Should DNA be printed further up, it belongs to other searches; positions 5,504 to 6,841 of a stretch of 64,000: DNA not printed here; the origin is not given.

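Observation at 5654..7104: Translationally coupled PilZ-domain protein and N-terminally truncated DnaB-family ATPase: candidate c-di-GMP-responsive ATPase module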

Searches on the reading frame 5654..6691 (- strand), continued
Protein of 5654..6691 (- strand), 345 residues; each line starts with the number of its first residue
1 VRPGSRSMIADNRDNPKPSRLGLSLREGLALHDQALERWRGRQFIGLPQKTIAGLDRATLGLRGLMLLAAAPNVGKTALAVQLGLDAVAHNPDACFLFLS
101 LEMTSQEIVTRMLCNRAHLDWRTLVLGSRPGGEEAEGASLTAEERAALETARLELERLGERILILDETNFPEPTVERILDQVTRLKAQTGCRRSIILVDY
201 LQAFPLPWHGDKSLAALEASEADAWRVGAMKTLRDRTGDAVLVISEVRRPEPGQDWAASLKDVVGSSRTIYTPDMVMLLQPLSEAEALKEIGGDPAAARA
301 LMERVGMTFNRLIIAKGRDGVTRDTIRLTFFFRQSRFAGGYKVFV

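Call 72: search_protein_families(library=pfam, proteins=[L012:2089-3030:+, L012:6077-6874:+, L012:6855-7172:+, L012:7246-10476:+, L016:1266-2390:+, L016:2338-3099:+, L016:5972-6742:+, L016:7210-9966:+, L006:867-2324:+, L021:978-3161:+], max_evalue=0.001)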
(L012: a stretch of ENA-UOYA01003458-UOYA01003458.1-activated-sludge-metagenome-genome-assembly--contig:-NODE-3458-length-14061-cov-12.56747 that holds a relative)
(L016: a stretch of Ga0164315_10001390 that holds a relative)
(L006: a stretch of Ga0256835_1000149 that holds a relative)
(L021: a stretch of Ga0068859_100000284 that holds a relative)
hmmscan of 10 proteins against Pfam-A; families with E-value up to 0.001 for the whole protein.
L012:2089-3030:+ (313 aa): 2 families
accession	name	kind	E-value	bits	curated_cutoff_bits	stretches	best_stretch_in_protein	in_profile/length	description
PF00589.27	Phage_integrase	-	5.1e-19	69.1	27.1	1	137-297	10-168/172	Phage integrase family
PF02899.23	Phage_int_SAM_1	-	8.9e-06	26.3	22.3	1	32-104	16-79/83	Phage integrase, N-terminal SAM-like domain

L012:6077-6874:+ (265 aa): 8 families
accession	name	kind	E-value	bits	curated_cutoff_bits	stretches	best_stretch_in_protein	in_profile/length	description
PF13614.12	AAA_31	-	9.1e-48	163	27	1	1-175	1-176/177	AAA domain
PF01656.29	CbiA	-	3.7e-24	85.5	25.4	1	4-227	1-125/125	CobQ/CobB/MinD/ParA nucleotide binding domain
PF06564.18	CBP_BcsQ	-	1.8e-15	57.6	21.3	1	1-244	1-230/234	Cellulose biosynthesis protein BcsQ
PF00142.24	Fer4_NifH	-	5.8e-13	49.4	25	1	7-255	5-252/271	4Fe-4S iron sulfur cluster binding proteins, NifH/frxC family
PF10609.15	ParA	-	4.4e-10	39.9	27.1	1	3-145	5-143/246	NUBPL iron-transfer P-loop NTPase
PF09140.17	MipZ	-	3.1e-09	37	20.7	1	4-45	3-44/262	ATPase MipZ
PF02374.21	ArsA_ATPase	-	8.6e-08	32.2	24.3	1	6-50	5-49/305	Anion-transporting ATPase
PF03029.23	ATP_bind_1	-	0.00023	21.5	27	0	12-48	6-42/240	Conserved hypothetical ATP binding protein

L012:6855-7172:+ (105 aa): 0 families

L012:7246-10476:+ (1076 aa): 2 families
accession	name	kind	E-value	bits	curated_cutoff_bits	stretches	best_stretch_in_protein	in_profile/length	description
PF13560.12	HTH_31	-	0.00035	21.3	27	0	1004-1051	2-50/64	Helix-turn-helix domain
PF01381.28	HTH_3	-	0.0008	19.8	23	0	1008-1043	1-36/55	Helix-turn-helix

L016:1266-2390:+ (374 aa): 5 families
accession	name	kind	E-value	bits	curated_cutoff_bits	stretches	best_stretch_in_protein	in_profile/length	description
PF13304.12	AAA_21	-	2.5e-36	126.7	27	1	27-322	1-304/304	AAA domain, putative AbiEii toxin, Type IV TA system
PF13175.12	AAA_15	-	6.5e-14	52.8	32.1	2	235-321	291-374/374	AAA ATPase domain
PF02463.25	SMC_N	-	1.5e-10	41.3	40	1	5-42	2-41/220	RecF/RecN/SMC N terminal domain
PF11398.14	DUF2813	-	7.1e-08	32.7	21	0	5-42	3-39/372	Protein of unknown function (DUF2813)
PF00005.33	ABC_tran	-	0.00048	21.2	25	0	252-286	101-135/137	ABC transporter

L016:2338-3099:+ (253 aa): 1 family
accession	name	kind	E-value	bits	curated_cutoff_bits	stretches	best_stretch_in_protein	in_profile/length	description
PF14103.11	DUF4276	-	2.9e-53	181.4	30.2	1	25-248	1-192/192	Domain of unknown function (DUF4276)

L016:5972-6742:+ (256 aa): 8 families
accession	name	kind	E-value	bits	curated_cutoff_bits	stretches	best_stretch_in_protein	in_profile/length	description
PF13614.12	AAA_31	-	3.1e-51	174.3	27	1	1-176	1-177/177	AAA domain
PF01656.29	CbiA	-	6e-24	84.8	25.4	1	4-227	1-125/125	CobQ/CobB/MinD/ParA nucleotide binding domain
PF09140.17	MipZ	-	2.2e-10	40.7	20.7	1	3-158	2-141/262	ATPase MipZ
PF06564.18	CBP_BcsQ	-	2.6e-10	40.6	21.3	1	1-245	1-231/234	Cellulose biosynthesis protein BcsQ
PF00142.24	Fer4_NifH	-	1.4e-09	38.3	25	1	9-73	7-70/271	4Fe-4S iron sulfur cluster binding proteins, NifH/frxC family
PF10609.15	ParA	-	6.5e-08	32.7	27.1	1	2-143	4-140/246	NUBPL iron-transfer P-loop NTPase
PF02374.21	ArsA_ATPase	-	8.5e-08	32.2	24.3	1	9-131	8-139/305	Anion-transporting ATPase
PF07015.17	VirC1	-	2.2e-05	24.3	24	1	1-47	1-47/231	VirC1 protein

L016:7210-9966:+ (918 aa): 1 family
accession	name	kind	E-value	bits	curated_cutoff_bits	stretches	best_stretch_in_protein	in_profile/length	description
PF01381.28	HTH_3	-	0.00013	22.4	23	1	837-873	1-38/55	Helix-turn-helix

L006:867-2324:+ (485 aa): 1 family
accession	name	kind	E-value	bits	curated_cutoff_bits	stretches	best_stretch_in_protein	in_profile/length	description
PF00149.33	Metallophos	-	1.6e-07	32.4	21.5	1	79-171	3-72/191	Calcineurin-like phosphoesterase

L021:978-3161:+ (727 aa): 5 families
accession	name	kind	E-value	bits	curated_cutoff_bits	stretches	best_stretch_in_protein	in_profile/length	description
PF00069.31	Pkinase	-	1.5e-49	169.2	31.7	1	263-513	1-255/263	Protein kinase domain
PF07714.23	PK_Tyr_Ser-Thr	-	5.4e-32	111.6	23.1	1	265-517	3-255/258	Protein tyrosine and serine/threonine kinase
PF00072.30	Response_reg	-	2.9e-15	56.8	30.2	1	595-696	11-110/111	Response regulator receiver domain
PF01636.29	APH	-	0.00018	21.8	23.2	0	379-409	166-197/239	Phosphotransferase enzyme family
PF03109.22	ABC1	-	0.00063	19.4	22.9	0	338-410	144-215/244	ABC1 atypical kinase-like domain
